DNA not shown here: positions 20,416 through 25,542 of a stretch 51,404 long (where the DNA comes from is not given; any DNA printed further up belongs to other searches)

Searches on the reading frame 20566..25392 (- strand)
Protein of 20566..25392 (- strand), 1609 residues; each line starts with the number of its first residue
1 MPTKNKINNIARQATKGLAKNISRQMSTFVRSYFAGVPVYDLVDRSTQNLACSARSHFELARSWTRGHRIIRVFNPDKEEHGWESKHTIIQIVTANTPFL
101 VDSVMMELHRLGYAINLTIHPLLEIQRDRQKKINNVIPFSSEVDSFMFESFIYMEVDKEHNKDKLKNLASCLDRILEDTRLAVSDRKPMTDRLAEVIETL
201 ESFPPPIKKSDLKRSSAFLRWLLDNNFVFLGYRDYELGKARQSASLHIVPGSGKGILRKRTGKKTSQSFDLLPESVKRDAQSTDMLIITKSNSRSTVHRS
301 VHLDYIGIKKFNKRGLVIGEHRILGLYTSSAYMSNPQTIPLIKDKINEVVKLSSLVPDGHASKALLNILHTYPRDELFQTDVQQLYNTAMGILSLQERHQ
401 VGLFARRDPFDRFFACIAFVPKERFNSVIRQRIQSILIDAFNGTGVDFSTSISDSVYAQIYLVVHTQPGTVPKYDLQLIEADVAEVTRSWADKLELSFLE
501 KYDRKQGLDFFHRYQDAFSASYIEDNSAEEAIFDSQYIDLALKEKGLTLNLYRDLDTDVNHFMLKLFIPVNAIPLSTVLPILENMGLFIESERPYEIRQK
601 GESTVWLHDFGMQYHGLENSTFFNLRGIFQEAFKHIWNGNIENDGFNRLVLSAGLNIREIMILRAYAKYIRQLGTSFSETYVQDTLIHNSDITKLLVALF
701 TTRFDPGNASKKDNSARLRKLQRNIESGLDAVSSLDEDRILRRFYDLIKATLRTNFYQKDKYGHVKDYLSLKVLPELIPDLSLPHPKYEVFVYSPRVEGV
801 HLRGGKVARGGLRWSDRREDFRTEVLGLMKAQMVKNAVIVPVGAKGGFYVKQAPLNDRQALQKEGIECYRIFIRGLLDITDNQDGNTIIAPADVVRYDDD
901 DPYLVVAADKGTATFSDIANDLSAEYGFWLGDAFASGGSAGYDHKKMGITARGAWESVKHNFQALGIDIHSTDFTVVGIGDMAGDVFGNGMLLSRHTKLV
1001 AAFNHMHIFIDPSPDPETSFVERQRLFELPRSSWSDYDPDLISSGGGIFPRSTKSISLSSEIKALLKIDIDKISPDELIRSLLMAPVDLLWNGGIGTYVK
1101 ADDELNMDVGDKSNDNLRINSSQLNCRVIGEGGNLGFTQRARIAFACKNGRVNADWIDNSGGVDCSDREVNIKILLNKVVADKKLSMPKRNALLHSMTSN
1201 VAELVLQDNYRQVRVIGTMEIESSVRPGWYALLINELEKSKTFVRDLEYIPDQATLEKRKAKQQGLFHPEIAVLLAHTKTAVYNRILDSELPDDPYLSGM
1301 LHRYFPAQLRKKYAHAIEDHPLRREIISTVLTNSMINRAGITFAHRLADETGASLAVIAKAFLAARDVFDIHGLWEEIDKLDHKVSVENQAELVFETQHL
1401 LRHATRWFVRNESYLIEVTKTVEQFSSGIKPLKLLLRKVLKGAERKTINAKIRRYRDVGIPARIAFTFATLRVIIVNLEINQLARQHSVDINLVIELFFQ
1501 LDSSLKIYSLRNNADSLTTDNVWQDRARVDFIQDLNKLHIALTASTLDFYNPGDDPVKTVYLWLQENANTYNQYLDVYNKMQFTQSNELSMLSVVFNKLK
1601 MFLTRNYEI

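Call 7: search_protein_families(library=pfam, proteins=[window:20566-25392:-], max_evalue=0.00001)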
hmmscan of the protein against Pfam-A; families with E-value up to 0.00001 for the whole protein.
window:20566-25392:- (1609 aa): 8 families
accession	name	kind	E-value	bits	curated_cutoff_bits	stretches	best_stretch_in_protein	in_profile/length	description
PF05088.18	Bac_GDH_CD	-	2.2e-259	861.4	22.8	1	725-1217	2-495/497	Bacterial NAD-glutamate dehydrogenase, catalytic domain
PF21074.2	GDH_C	-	1.1e-101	340.8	26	1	1263-1600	1-338/339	Glutamate dehydrogenase, C-terminal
PF21075.3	GDH_ACT1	-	2.1e-41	141.5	23.7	1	29-170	1-142/144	Glutamate dehydrogenase, ACT1 domain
PF21078.2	GDH_HM3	-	4.3e-30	104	24.6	1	641-706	1-66/66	Glutamate dehydrogenase, helical motif 3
PF21076.3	GDH_ACT2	-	1.2e-27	96.7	22.8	1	403-490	2-89/90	Glutamate dehydrogenase, ACT2 domain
PF21073.2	GDH_HM1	-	2.7e-24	85.3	21.2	1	339-398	1-60/60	Glutamate dehydrogenase, helical motif 1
PF21077.3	GDH_ACT3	-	2.5e-21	75.6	22.2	1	547-616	2-71/80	Glutamate dehydrogenase, ACT3 domain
PF21079.2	GDH_HM2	-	7.4e-09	35.9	21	1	499-534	3-38/45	Glutamate dehydrogenase, helical motif 2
